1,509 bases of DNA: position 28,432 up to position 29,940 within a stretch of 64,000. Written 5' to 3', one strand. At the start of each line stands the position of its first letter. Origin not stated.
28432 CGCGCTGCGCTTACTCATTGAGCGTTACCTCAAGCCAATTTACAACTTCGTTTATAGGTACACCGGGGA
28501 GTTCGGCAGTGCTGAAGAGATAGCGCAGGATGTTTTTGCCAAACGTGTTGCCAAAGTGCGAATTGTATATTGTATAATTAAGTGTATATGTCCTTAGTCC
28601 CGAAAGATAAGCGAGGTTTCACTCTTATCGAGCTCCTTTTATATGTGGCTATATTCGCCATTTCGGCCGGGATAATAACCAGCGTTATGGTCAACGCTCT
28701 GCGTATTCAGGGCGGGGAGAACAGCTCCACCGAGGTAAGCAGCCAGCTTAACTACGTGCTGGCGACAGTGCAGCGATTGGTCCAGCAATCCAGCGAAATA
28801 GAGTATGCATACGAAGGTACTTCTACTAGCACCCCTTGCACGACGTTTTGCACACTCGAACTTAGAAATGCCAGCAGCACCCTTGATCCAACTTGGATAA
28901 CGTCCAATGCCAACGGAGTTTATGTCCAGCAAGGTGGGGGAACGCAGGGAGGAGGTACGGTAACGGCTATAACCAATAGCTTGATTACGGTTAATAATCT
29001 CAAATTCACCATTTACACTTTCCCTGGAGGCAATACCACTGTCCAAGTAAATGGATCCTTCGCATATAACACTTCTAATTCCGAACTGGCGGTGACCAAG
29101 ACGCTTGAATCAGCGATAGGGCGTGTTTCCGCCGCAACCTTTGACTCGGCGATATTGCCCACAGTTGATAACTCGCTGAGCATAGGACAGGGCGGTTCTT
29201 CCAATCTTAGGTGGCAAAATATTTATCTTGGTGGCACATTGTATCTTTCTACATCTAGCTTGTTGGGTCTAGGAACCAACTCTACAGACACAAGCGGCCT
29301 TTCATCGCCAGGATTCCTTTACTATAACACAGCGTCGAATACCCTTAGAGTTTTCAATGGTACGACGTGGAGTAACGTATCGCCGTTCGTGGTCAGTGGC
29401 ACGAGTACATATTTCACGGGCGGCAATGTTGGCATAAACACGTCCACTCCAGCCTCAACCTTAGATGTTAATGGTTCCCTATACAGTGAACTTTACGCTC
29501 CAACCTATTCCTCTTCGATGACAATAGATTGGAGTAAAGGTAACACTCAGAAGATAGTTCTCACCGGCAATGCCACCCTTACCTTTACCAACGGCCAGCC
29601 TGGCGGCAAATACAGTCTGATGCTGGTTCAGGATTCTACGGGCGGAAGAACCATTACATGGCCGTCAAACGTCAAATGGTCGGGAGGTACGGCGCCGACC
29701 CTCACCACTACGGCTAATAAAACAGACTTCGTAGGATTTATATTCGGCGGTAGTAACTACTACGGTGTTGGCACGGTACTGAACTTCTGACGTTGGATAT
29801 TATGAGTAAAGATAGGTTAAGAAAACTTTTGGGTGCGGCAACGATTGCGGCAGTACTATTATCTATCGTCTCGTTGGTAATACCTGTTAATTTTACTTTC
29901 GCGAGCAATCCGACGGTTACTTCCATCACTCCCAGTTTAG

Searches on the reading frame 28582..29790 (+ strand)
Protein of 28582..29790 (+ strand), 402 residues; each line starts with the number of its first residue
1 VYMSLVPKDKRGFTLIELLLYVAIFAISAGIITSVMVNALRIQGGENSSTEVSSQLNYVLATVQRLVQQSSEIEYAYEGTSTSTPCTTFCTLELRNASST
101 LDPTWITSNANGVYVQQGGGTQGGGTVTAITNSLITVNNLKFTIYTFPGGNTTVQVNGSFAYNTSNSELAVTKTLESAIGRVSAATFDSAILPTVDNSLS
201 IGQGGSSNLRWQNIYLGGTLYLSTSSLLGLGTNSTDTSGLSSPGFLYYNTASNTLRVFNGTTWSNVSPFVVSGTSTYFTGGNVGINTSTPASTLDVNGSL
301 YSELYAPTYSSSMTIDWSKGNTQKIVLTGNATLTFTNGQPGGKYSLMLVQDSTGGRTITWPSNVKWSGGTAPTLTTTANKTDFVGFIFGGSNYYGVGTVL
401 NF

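Call 6: search_protein_families(library=pfam, proteins=[window:28582-29790:+], max_evalue=0.01)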
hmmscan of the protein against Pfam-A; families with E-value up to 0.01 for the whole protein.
window:28582-29790:+ (402 aa): 1 family
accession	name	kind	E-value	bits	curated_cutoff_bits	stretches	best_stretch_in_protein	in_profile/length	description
PF07963.17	N_methyl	-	4.7e-07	29.6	21.2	1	8-32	2-26/27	Prokaryotic N-terminal methylation motif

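Call 25: find_homologous_proteins(query=window:28591-29790:+, max_evalue=0.00001)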
Query window:28591-29790:+ (399 aa): 408 proteins with E <= 0.00001 among 8000 candidates; the best 120 are listed.
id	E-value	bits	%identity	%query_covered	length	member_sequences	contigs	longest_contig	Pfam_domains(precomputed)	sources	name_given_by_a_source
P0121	1.3e-249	846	100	100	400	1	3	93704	PF07963.18,PF26209.2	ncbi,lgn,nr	ncbi:MAG: prepilin-type N-terminal cleavage/methylation domain-containing protein [Patescibacteria g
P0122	5.1e-177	607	72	100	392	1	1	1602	PF07963.18,PF26209.2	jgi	jgi:prepilin-type N-terminal cleavage/methylation domain-containing protein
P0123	2.5e-148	512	66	99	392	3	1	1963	PF07963.18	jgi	-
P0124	1.8e-137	477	60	99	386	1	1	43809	PF26209.2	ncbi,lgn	-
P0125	5.0e-130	452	51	99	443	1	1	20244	PF07963.18,PF26209.2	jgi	jgi:type II secretory pathway pseudopilin PulG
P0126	1.5e-125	437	55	99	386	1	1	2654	PF07963.18,PF26209.2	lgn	-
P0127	4.5e-113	396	68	73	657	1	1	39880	PF07963.18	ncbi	-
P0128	3.7e-100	354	65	68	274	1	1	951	PF07963.18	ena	-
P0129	2.0e-92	328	62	73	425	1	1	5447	PF07963.18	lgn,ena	-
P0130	4.3e-87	311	58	72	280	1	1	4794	-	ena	-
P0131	2.6e-80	288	56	73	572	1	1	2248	PF07963.18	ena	-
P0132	2.4e-79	285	81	43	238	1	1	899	-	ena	-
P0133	5.0e-64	235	43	83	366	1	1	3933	PF07963.18,PF26696.1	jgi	-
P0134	1.1e-63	234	42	77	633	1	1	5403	PF07963.18,PF26696.1,PF13884.12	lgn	-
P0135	1.2e-62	230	47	72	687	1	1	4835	PF13229.13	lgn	-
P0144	2.5e-43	167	36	83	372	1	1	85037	-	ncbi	ncbi:MAG: prepilin-type N-terminal cleavage/methylation domain-containing protein, partial [Candidat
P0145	4.2e-43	166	40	73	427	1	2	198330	PF07963.18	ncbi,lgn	-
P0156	4.4e-33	133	52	36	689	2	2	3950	PF26209.2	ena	-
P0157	1.9e-32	131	44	40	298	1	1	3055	PF26209.2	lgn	-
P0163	4.6e-30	123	54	29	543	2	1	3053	PF21722.5,PF26209.2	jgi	jgi:hypothetical protein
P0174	3.7e-26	110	66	21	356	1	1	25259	PF26209.2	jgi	jgi:hypothetical protein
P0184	1.1e-22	99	58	22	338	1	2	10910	PF26209.2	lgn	-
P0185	1.7e-22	98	49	29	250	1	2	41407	PF26209.2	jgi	jgi:hypothetical protein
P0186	2.2e-22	98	51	30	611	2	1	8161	PF26209.2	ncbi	-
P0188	7.0e-22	96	44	42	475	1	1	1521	PF26209.2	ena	-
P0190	8.2e-22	96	59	23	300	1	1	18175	PF26209.2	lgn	-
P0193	1.4e-21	95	50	29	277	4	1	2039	PF26209.2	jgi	-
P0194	1.5e-21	95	53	30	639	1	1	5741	PF26209.2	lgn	-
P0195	2.0e-21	95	51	31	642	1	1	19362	PF26209.2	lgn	-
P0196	2.0e-21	95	38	38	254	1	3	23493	PF26209.2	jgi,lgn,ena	jgi:hypothetical protein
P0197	2.2e-21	95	52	24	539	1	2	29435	PF26209.2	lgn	-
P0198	2.6e-21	94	52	29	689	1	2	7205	PF26209.2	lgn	-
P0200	5.1e-21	93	48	33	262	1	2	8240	PF26209.2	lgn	-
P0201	7.5e-21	93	38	64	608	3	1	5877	PF26209.2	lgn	-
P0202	1.6e-20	92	60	22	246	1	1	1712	PF26209.2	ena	-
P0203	2.6e-20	91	55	23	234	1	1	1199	PF26209.2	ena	-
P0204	6.2e-20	90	56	22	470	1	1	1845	PF26209.2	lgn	-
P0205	6.5e-20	90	58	22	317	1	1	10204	PF26209.2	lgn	-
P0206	6.9e-20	90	56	21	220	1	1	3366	PF26209.2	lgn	-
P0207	7.1e-20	90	58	23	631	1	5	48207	PF26209.2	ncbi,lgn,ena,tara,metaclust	tara:strand:- start:22073 stop:23968 length:1896 start_codon:yes stop_codon:yes gene_type:complete|m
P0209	1.5e-19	88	56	22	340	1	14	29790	PF26209.2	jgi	jgi:hypothetical protein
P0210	1.8e-19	88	49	27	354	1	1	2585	PF26209.2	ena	-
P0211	2.1e-19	88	58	22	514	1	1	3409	PF26209.2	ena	-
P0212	5.2e-19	87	58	23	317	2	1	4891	PF26209.2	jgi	-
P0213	5.2e-19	87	59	23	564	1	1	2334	PF19264.5,PF26209.2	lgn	-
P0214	6.6e-19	86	55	24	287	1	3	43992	PF26209.2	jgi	jgi:hypothetical protein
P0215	7.0e-19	86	50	26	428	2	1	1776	PF26209.2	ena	-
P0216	8.9e-19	86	47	29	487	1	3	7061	PF26209.2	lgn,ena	-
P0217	1.3e-18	85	36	55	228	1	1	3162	PF26209.2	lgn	-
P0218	1.4e-18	85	53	23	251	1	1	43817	PF26209.2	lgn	-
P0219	2.4e-18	85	53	22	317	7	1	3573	PF26209.2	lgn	-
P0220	2.6e-18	84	55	21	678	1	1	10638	PF26209.2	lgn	-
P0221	2.8e-18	84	43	30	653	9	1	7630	PF26209.2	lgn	-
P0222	2.9e-18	84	55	21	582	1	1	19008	PF26209.2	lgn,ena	-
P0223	6.6e-18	83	55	21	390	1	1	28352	PF26209.2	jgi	jgi:hypothetical protein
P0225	8.0e-18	83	56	21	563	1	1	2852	PF26209.2,PF12789.13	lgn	-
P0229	1.4e-17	82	60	21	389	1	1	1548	PF26696.1,PF26209.2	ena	-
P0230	1.5e-17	82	50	34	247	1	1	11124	PF26209.2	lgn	-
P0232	2.0e-17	81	49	28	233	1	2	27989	PF26209.2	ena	-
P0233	2.2e-17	81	59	26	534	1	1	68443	PF26209.2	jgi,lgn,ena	-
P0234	5.6e-17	80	50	22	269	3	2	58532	PF26209.2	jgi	jgi:hypothetical protein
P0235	5.8e-17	80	60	21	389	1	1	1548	PF26696.1,PF26209.2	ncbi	-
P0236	1.2e-16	79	48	26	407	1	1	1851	PF26209.2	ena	-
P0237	1.5e-16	79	61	18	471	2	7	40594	PF26209.2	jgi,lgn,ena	-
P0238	2.0e-16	78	61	18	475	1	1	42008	PF19264.5,PF26209.2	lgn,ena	-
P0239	2.5e-16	78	37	57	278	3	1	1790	PF19264.5,PF26209.2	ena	-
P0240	2.7e-16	78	59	19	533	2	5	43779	PF19264.5,PF26209.2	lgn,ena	-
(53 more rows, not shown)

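Call 27: find_encoding_contigs(protein=P0124, flank=10000, max_places=2)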
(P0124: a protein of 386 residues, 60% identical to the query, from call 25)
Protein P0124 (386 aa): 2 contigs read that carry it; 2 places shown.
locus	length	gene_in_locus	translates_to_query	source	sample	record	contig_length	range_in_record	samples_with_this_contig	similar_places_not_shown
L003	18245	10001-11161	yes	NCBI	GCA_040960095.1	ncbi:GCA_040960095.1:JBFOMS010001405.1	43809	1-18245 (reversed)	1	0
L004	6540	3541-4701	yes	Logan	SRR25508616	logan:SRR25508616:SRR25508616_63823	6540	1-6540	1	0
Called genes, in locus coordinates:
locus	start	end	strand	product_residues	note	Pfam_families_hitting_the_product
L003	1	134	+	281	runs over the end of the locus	PF01026:TatD_DNase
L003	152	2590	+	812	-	PF00133:tRNA-synt_1, PF09334:tRNA-synt_1g, PF13603:tRNA-synt_1_2, PF00133:tRNA-synt_1, PF09334:tRNA-synt_1g, PF08264:Anticodon_1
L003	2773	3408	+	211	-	-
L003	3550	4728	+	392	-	-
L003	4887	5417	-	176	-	PF20221:DUF6580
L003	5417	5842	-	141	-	PF14478:DUF4430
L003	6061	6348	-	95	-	PF01541:GIY-YIG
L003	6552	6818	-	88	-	PF18893:DUF5652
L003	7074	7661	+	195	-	PF04205:FMN_bind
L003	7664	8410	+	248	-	PF02424:ApbE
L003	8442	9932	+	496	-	PF03116:NQR2_RnfD_RnfE, PF00175:NAD_binding_1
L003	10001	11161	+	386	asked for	PF26209:Phage_phiTE_241_C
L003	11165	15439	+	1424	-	PF13385:Laminin_G_3, PF13385:Laminin_G_3, PF10102:DUF2341, PF13385:Laminin_G_3, PF01833:TIG (weak), PF13385:Laminin_G_3, PF10102:DUF2341, PF13385:Laminin_G_3, +1 more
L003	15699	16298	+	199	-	PF20803:PaaX_M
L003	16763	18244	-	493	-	?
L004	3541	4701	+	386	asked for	PF26209:Phage_phiTE_241_C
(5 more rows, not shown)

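Call 28: find_encoding_contigs(protein=P0127, flank=10000, max_places=2)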
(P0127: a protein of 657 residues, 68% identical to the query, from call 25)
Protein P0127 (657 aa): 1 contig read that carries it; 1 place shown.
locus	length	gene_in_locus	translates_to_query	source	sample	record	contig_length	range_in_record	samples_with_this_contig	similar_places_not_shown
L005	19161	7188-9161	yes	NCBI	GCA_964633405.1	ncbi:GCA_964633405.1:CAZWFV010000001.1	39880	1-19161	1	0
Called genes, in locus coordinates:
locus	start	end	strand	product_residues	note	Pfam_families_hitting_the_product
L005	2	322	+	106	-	?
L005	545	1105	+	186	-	PF04542:Sigma70_r2, PF08281:Sigma70_r4_2, PF04545:Sigma70_r4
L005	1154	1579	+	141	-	-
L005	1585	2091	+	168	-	-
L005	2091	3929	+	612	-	PF00364:Biotin_lipoyl (faint), PF25919:BSH_CusB (faint), PF25917:BSH_RND, PF25973:BSH_CzcB, PF25954:Beta-barrel_RND_2 (weak), PF25990:Beta-barrel_YknX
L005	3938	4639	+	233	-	PF00005:ABC_tran, PF02463:SMC_N (faint)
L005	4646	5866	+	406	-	PF12704:MacB_PCD, PF02687:FtsX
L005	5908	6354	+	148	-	-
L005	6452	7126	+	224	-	-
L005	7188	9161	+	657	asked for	PF07963:N_methyl (weak)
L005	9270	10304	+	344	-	PF11104:PilM_2, PF14450:FtsA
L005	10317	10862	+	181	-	PF05137:PilN (weak)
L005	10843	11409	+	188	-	PF04350:PilO (weak)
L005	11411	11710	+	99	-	-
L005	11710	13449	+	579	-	PF05157:MshEN, PF00437:T2SSE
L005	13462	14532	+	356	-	PF00437:T2SSE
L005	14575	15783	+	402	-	PF28597:T2SSF_N (weak), PF00482:T2SSF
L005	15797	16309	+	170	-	PF07963:N_methyl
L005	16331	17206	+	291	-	PF06750:A24_N_bact, PF01478:Peptidase_A24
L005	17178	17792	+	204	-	PF07963:N_methyl (weak)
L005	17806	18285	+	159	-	-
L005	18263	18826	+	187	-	PF07963:N_methyl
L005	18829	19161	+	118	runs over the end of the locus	-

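Call 56: search_protein_families(library=pfam, proteins=[window:28591-29790:+], max_evalue=1)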
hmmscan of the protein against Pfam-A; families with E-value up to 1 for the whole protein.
window:28591-29790:+ (399 aa): 1 family
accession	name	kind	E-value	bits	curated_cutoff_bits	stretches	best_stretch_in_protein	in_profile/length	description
PF07963.17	N_methyl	-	4.6e-07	29.6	21.2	1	5-29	2-26/27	Prokaryotic N-terminal methylation motif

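Call 68: predict_structure(alignment_id=A3)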
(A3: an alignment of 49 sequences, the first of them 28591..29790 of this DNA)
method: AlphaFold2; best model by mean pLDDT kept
length: 399 residues; sequences in the alignment: 49
mean_pLDDT: 84.5   pTM: 0.51
mean pLDDT of the five models: 84.5, 83.8, 82.9, 82.6, 80.4
residues with pLDDT >= 90: 214; 70-90: 120; 50-70: 33; < 50: 32
segments of 3 or more residues with pLDDT < 50: 182-184, 189-191, 199-201, 208-224
pLDDT, mean of each block of 10 residues (from residue 1): 57 88 94 93 96 97 92 90 94 86 97 84 95 97 84 97 94 87 51 52 51 42 60 83 83 88 74 74 85 77 95 95 96 94 96 95 89 93 96 92
secondary structure, 60 per line:
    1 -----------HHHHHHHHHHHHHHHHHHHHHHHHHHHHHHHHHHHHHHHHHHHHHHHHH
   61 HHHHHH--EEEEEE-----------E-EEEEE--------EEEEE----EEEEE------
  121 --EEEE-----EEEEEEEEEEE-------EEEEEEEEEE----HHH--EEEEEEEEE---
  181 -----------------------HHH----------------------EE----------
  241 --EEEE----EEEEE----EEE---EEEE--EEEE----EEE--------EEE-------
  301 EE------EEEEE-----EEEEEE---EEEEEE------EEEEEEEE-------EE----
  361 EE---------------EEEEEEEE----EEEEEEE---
elements in order: H12-66 E69-74 E88-92 E101-105 E110-114 E123-126 E132-142 E150-159 E169-177 E243-246 E251-255 E260-262 E266-269 E272-275 E280-282 E291-293 E309-313 E319-324 E328-333 E340-347 E378-385 E390-396

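Call 73: find_encoding_contigs(protein=P0145, flank=8000, max_places=1)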
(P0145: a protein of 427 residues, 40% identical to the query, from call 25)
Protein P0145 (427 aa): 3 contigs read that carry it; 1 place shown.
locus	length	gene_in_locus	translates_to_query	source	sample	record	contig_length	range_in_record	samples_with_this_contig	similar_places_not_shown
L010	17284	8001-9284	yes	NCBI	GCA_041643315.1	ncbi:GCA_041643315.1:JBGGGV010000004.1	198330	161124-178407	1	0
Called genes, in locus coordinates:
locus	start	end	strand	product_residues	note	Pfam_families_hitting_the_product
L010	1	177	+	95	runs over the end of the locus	-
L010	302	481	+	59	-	-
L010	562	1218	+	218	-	PF03575:Peptidase_S51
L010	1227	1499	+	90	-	PF12961:DUF3850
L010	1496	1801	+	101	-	-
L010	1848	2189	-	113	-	-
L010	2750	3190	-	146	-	PF00075:RNase_H, PF13456:RVT_3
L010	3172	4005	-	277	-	PF01368:DHH (weak), PF02272:DHHA1 (weak)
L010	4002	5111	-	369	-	PF00162:PGK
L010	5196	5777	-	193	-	PF13623:SurA_N_2 (faint), PF13624:SurA_N_3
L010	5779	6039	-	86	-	-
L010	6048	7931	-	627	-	PF00009:GTP_EFTU, PF10662:PduV-EutP (faint), PF00679:EFG_C, PF06421:LepA_C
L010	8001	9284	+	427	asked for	PF07963:N_methyl (weak)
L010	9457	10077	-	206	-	PF08843:AbiEii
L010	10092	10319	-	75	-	PF21956:DUF6922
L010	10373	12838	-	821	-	PF07517:SecA_DEAD, PF01043:SecA_PP_bind, PF21090:P-loop_SecA, PF07516:SecA_SW, PF02810:SEC-C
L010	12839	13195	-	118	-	PF02482:Ribosomal_S30AE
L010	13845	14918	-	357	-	PF13207:AAA_17 (faint), PF00406:ADK (weak)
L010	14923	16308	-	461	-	PF01336:tRNA_anti-codon, PF00152:tRNA-synt_2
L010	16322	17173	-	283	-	PF00753:Lactamase_B, PF12706:Lactamase_B_2 (weak)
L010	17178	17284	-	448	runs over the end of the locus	PF13567:DUF4131, PF03772:Competence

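Call 74: find_encoding_contigs(protein=P0144, flank=8000, max_places=1)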
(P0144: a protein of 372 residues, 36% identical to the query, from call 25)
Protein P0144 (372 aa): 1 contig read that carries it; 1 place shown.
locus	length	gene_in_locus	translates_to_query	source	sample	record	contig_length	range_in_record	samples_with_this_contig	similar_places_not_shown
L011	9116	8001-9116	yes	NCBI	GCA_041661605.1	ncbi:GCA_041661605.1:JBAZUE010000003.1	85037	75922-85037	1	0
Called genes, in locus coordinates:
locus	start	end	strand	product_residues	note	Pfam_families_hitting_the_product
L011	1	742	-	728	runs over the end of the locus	-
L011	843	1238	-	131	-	-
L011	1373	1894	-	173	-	PF02075:RuvC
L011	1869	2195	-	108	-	-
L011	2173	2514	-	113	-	PF01381:HTH_3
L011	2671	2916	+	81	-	-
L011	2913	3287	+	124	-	PF11171:DUF2958 (weak)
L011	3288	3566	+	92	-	-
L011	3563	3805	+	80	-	PF04026:SpoVG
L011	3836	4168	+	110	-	-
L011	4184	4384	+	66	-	-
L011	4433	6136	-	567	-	PF00239:Resolvase, PF07508:Recombinase, PF13408:Zn_ribbon_recom (faint)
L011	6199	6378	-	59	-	-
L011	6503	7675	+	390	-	PF01935:DUF87, PF10412:TrwB_AAD_bind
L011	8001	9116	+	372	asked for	?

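Call 75: find_encoding_contigs(protein=P0174, flank=8000, max_places=1)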
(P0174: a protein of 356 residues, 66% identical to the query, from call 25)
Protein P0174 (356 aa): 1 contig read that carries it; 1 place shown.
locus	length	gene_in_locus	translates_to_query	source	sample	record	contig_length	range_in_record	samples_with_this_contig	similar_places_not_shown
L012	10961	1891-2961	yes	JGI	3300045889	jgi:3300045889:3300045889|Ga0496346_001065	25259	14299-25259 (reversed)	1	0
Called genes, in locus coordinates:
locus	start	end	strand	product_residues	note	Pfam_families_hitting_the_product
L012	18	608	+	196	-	-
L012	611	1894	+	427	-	-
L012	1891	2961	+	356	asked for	PF26209:Phage_phiTE_241_C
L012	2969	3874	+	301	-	PF10102:DUF2341, PF07691:PA14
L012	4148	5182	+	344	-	-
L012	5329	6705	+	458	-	-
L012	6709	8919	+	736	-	PF16697:Yop-YscD_cpl (weak), PF25292:Beta-prop_CGLA (faint), PF00498:FHA, PF13517:FG-GAP_3 (faint), PF16697:Yop-YscD_cpl, PF00498:FHA, PF13570:Beta-prop_ACSF4 (faint)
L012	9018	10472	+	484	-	PF00481:PP2C (faint), PF13672:PP2C_2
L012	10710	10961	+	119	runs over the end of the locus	PF00072:Response_reg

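Call 86: search_protein_families(library=phrogs, proteins=[window:28591-29790:+], max_evalue=0.00001)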
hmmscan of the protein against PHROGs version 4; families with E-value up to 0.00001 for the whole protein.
window:28591-29790:+ (399 aa): 7 families
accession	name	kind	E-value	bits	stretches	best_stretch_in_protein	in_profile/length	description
phrog_5596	-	unknown function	3.4e-12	46.9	1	308-394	359-446/451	-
phrog_34656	-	unknown function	9.3e-12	46.2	1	303-394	96-193/200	-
phrog_9017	-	tail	1.8e-11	45.6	1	310-393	63-152/159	tail fiber protein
phrog_19200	-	head and packaging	3.1e-09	37.5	1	259-390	129-258/268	virion structural protein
phrog_19976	-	tail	2e-08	35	1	304-395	158-251/256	tail assembly protein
phrog_22179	-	tail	7.7e-08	33.2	1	343-385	185-227/244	tail fiber protein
phrog_7760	-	tail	4e-07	31.1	1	259-392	76-215/223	tail fiber protein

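Call 87: search_protein_families(library=pfam, proteins=[L012:2969-3874:+], max_evalue=0.001)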
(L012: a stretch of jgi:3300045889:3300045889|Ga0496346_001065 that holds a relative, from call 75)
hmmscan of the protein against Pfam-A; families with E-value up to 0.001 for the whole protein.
L012:2969-3874:+ (301 aa): 2 families
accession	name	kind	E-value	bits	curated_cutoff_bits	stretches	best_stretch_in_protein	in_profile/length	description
PF10102.14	DUF2341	-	3.9e-22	79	23.4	1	68-161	2-81/84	Domain of unknown function (DUF2341)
PF07691.17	PA14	-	5e-12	46.3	24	1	134-264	4-141/147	PA14 domain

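Call 96: fold_search(model_id=the predicted structure, library=viral)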
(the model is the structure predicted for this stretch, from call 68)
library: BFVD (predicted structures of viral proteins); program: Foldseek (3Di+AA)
matches with E <= 10: 1311; with E <= 0.001: 264
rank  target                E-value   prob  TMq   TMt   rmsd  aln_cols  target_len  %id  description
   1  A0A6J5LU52            7.8e-18  1.00  0.30  0.20  34.9       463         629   21  Uncharacterized protein (Fragment) [uncultured Caudovirales phage]
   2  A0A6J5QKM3            4.5e-14  1.00  0.29  0.18  14.3       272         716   24  Uncharacterized protein [uncultured Caudovirales phage]
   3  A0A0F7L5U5            1.2e-13  1.00  0.27  0.27  38.5       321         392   20  Tail fiber protein [uncultured marine virus]
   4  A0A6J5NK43            4.5e-13  1.00  0.27  0.37   2.7       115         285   39  Trimeric autotransporter adhesin YadA-like head domain-containing protein (Fragment) [uncultured Caudovirales phage]
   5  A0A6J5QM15            8.4e-13  1.00  0.26  0.45  23.3       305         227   24  Uncharacterized protein [uncultured Caudovirales phage]
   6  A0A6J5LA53            1.6e-12  1.00  0.29  0.31  11.8       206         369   27  Uncharacterized protein [uncultured Caudovirales phage]
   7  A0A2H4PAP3            1.6e-12  1.00  0.27  0.10  24.0       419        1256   18  (no name in the UniProt tables at hand)
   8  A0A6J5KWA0            1.8e-12  1.00  0.26  0.63   9.3       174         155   25  Uncharacterized protein [uncultured Caudovirales phage]
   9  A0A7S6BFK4            2.2e-12  1.00  0.25  0.14   1.6       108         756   36  Uncharacterized protein [Arthrobacter phage Jinkies]
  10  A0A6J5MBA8            2.8e-12  1.00  0.26  0.46  25.1       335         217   17  Uncharacterized protein [uncultured Caudovirales phage]
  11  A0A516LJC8            3.3e-12  1.00  0.29  0.37  10.6       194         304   27  (no name in the UniProt tables at hand)
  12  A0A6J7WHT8            5.6e-12  1.00  0.27  0.24  34.0       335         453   19  Uncharacterized protein [uncultured Caudovirales phage]
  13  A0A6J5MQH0            7.0e-12  1.00  0.25  0.20  36.9       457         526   18  Uncharacterized protein [uncultured Caudovirales phage]
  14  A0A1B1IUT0            1.2e-11  1.00  0.26  0.18  18.9       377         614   17  (no name in the UniProt tables at hand)
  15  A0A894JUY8            1.3e-11  1.00  0.27  0.79   5.4       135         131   31  (no name in the UniProt tables at hand)
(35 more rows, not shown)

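Call 98: search_protein_families(library=ncbifam, proteins=[window:28591-29790:+], max_evalue=0.001)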
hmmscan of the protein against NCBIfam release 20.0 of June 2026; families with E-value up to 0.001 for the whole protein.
window:28591-29790:+ (399 aa): 2 families
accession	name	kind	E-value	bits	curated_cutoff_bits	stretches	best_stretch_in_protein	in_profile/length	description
TIGR02532.1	IV_pilin_GFxxxE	domain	0.00024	20.8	16.3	1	7-29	1-23/24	prepilin-type N-terminal cleavage/methylation domain-containing protein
TIGR01708.2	typeII_sec_gspH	equivalog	0.00037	20.5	80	1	8-70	2-56/169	type II secretion system minor pseudopilin GspH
